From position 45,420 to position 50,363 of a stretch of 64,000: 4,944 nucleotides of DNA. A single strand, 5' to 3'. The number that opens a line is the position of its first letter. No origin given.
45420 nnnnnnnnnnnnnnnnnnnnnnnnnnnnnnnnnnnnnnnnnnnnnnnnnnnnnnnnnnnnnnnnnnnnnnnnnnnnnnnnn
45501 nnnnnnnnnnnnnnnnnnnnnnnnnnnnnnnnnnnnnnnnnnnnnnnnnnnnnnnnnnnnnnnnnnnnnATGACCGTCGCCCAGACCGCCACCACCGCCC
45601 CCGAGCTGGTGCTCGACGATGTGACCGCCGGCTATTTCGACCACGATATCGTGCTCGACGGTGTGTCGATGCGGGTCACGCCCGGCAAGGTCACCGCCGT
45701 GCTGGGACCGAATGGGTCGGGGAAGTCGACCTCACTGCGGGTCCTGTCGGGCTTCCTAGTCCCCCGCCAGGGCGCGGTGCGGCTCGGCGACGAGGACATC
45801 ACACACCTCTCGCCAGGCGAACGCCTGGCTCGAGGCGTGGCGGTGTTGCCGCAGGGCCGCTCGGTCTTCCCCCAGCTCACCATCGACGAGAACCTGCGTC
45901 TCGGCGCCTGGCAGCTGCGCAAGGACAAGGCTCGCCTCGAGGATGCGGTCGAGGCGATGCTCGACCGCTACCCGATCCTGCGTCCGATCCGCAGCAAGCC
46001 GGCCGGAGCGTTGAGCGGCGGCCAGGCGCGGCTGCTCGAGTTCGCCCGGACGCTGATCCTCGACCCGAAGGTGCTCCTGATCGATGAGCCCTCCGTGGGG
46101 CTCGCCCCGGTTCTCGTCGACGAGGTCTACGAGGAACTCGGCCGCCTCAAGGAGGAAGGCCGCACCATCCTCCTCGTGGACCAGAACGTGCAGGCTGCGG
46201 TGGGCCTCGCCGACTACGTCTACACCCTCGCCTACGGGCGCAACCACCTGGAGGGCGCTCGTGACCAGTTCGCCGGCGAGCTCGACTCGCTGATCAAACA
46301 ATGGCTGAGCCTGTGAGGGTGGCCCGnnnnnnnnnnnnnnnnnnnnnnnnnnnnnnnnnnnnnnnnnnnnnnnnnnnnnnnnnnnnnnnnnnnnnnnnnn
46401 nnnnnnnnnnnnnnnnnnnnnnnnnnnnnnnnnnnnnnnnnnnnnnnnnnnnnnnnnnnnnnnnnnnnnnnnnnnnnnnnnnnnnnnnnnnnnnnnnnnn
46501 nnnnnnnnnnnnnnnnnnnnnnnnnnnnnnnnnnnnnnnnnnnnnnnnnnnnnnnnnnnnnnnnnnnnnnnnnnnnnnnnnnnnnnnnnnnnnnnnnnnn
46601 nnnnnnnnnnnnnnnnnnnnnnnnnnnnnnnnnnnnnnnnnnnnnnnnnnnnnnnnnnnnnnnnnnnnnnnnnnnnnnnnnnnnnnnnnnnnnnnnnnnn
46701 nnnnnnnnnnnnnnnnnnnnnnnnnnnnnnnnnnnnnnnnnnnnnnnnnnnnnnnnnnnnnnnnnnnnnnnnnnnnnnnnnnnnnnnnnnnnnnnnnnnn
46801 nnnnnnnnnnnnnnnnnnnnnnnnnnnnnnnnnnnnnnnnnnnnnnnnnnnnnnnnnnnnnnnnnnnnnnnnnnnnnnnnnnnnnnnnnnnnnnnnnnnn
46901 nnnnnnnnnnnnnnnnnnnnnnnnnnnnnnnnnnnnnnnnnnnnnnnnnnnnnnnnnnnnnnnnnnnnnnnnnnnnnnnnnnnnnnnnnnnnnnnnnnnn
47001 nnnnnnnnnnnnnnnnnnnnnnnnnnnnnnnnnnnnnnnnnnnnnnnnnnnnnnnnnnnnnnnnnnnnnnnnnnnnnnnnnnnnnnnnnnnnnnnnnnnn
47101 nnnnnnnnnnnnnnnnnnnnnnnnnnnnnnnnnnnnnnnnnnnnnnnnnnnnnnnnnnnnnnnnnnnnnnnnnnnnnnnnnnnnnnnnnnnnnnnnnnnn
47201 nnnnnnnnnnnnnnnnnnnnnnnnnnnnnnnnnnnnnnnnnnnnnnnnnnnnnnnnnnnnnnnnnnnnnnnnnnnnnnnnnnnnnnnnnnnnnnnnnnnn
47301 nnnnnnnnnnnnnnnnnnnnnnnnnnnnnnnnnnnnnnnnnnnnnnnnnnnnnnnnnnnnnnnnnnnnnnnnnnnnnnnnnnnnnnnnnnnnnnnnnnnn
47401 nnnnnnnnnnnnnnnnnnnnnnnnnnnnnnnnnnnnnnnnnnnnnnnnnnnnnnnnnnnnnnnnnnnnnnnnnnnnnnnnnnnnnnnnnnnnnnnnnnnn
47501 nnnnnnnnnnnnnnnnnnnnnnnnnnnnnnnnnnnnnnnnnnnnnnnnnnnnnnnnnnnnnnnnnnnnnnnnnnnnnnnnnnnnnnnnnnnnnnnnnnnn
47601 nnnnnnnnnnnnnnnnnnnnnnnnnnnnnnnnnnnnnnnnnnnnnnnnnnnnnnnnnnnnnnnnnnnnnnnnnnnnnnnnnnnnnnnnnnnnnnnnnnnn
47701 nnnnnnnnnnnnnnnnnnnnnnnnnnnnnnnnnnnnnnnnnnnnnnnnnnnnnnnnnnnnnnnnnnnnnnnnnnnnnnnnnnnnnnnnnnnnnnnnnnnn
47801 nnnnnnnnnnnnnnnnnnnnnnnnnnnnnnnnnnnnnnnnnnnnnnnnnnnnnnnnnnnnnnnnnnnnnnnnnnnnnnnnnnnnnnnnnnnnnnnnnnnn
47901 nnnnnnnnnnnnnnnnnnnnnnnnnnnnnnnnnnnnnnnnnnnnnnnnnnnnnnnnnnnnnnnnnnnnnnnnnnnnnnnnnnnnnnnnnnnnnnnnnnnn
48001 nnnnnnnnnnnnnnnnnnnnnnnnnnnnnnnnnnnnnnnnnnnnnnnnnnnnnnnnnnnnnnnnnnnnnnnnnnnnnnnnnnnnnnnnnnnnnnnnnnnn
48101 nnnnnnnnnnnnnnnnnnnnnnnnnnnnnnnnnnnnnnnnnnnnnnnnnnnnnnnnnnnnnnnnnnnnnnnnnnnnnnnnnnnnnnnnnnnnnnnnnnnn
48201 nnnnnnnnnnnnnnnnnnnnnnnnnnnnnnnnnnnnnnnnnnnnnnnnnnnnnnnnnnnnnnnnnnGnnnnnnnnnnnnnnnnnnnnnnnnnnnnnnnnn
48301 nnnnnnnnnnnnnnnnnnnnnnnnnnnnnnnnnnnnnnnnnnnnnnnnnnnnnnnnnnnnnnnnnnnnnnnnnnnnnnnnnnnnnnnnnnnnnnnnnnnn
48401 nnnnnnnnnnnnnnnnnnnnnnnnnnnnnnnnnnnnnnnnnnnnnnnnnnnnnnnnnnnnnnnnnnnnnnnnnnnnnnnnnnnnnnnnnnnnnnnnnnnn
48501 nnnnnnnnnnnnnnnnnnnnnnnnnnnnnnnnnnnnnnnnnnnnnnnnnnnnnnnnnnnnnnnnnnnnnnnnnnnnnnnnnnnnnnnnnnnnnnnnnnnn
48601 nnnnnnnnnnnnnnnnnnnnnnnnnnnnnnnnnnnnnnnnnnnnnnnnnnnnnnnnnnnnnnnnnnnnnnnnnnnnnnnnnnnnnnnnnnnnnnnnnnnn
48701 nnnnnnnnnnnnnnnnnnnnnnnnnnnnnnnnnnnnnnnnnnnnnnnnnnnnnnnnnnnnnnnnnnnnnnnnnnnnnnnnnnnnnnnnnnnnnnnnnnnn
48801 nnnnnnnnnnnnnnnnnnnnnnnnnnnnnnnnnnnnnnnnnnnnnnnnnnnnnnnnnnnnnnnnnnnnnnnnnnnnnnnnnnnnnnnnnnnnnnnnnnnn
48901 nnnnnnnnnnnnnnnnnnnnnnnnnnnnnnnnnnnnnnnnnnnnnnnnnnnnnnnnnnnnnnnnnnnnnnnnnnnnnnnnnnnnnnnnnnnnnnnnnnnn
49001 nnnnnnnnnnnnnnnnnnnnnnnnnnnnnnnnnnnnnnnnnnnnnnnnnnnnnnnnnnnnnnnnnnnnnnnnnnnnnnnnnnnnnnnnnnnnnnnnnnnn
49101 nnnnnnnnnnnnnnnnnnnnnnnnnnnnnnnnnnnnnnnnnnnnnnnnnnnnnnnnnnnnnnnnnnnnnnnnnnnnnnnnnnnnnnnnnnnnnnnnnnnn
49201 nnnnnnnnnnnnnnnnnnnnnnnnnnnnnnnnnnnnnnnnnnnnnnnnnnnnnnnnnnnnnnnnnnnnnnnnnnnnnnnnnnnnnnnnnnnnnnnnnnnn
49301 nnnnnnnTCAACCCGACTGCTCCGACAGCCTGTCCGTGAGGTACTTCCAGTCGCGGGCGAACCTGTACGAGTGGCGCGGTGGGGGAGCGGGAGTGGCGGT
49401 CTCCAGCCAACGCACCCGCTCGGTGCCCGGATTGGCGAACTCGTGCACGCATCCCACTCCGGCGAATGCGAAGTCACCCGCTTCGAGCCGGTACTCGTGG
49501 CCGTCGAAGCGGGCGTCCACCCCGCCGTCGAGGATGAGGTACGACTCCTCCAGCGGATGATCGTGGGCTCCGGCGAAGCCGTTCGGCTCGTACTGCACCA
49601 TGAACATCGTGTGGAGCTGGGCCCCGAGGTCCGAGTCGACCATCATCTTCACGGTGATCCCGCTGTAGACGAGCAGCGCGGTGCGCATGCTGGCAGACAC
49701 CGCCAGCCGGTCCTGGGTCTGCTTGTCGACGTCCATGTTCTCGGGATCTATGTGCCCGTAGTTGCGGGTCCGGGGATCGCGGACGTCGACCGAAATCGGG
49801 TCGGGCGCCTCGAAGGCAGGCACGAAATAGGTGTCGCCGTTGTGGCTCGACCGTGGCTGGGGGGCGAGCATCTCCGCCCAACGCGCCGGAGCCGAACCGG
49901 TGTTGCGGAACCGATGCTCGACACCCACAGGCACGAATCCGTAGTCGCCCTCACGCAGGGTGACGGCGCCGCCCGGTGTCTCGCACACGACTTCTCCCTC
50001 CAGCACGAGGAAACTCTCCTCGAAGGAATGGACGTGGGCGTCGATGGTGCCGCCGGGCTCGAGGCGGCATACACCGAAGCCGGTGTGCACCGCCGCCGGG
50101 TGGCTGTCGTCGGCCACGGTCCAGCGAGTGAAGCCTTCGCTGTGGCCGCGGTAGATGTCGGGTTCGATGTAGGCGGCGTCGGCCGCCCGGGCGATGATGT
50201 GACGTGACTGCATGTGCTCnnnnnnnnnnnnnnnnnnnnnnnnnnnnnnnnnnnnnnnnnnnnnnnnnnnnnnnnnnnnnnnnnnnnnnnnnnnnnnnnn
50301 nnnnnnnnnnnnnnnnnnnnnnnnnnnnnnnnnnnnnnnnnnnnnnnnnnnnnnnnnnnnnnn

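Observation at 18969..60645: At least 15 copies of a LacI-family-type operator palindrome (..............-like) in intergenic regions across 42 kb suggest one large LacI-type regulon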

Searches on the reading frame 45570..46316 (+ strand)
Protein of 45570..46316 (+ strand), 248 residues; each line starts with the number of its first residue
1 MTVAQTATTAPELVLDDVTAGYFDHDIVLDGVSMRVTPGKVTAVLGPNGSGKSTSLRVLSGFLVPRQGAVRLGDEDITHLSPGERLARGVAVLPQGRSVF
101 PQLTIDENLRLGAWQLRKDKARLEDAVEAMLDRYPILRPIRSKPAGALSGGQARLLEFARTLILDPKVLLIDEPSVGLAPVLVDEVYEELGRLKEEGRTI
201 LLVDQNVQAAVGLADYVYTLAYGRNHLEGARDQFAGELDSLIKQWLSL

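Call 11: search_protein_families(library=pfam, proteins=[window:45570-46316:+])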
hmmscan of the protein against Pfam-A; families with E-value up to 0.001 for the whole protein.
window:45570-46316:+ (248 aa): 3 families
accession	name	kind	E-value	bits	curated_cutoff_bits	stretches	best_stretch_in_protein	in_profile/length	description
PF00005.33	ABC_tran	-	3.2e-30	106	25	1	29-175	1-136/137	ABC transporter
PF13304.12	AAA_21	-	5e-11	43.6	27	1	144-202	234-295/304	AAA domain, putative AbiEii toxin, Type IV TA system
PF13555.12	AAA_29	-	0.00016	21.8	27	1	30-67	13-50/61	P-loop containing region of AAA domain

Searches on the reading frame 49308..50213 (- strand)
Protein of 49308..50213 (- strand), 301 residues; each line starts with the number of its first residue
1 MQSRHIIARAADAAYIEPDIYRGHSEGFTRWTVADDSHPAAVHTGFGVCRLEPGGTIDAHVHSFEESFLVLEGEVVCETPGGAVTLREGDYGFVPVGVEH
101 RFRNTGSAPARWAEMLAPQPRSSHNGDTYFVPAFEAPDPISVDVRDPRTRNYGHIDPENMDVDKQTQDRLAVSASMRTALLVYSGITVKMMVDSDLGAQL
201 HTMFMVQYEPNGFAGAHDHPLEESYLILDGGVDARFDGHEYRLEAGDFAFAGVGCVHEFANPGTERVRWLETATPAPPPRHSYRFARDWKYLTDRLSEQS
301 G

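Call 12: search_protein_families(library=pfam, proteins=[window:49308-50213:-])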
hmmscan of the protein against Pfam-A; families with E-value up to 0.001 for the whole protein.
window:49308-50213:- (301 aa): 8 families
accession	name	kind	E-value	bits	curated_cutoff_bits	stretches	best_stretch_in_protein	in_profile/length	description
PF07883.17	Cupin_2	-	1.7e-31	108.1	27.2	2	48-112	2-66/70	Cupin domain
PF12973.13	Cupin_7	-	1.2e-13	51.2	27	2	184-258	18-86/105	ChrR Cupin-like domain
PF02311.25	AraC_binding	-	1.7e-09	38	21.1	0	213-269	16-71/135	AraC-like ligand binding domain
PF05899.18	Cupin_3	-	2.8e-08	33.8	23.5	0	63-99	24-61/74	EutQ-like cupin domain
PF00190.28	Cupin_1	-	8.3e-07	29.1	22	1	48-124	37-121/151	Cupin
PF01050.24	MannoseP_isomer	-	4.2e-06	27.4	23.6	0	57-114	43-99/116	Mannose-6-phosphate isomerase C-terminal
PF16867.11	DMSP_lyase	-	5.4e-06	26.7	27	0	47-109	98-159/162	Dimethlysulfonioproprionate lyase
PF12852.13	Cupin_6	-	2.3e-05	24.7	26.7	0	68-120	38-92/183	Cupin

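Call 50: search_protein_families(library=ncbifam, proteins=[window:49308-50213:-], max_evalue=1e-10)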
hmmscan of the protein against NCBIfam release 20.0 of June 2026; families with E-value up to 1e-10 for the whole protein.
window:49308-50213:- (301 aa): 1 family
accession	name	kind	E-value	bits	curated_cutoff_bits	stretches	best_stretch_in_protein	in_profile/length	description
NF007408.0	PRK09943.1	equivalog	1.3e-11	44.4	211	0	184-276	91-183/185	HTH-type transcriptional regulator PuuR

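Call 70: search_solved_structures(query=window:49308-50213:-, max_evalue=0.00001)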
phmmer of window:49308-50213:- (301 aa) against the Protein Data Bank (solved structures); distinct sequences matched with E-value up to 0.00001: 15.
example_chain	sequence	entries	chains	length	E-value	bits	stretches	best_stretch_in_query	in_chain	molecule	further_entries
8awp_A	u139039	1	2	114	9.2e-08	35.1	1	49-116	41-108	Cupin_2 domain-containing protein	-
1sq4_A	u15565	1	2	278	1e-07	35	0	47-111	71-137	Glyoxylate-induced Protein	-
1y3t_A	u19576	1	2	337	3.7e-07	33.2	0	56-104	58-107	Hypothetical protein yxaG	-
2h0v_A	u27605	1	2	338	3.7e-07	33.2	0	56-104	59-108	Quercetin 2,3-dioxygenase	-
8awn_A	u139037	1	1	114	6.2e-07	32.4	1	49-116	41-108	Cupin_2 domain-containing protein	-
8hjy_A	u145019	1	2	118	7.5e-07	32.2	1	49-116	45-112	Cupin_2 domain-containing protein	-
9jew_A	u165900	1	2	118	1.2e-06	31.5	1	49-112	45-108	Cupin type-2 domain-containing protein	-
5wsd_A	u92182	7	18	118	1.5e-06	31.1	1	49-109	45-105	Uncharacterized protein tm1459 | Cupin_2 domain-containing protein | Cupin type-2 domain-containing protein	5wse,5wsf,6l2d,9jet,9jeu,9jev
1vj2_A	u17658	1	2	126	1.7e-06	31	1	49-109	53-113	novel manganese-containing cupin TM1459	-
8awo_A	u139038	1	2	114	1.9e-06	30.8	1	49-116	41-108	Cupin_2 domain-containing protein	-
8hfb_A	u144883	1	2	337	2.7e-06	30.3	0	56-104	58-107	Quercetin 2,3-dioxygenase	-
6a53_A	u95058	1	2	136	3.1e-06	30.1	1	35-111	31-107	Novel protein with potential Cupin domain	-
6a55_A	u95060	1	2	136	3.6e-06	29.9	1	35-110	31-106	Novel protein with potential Cupin domain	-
5tfz_A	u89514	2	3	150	3.8e-06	29.9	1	30-111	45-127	dimethylsulfoniopropionate lyase DddK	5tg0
8hjx_A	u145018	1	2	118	7.5e-06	28.9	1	49-109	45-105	Cupin_2 domain-containing protein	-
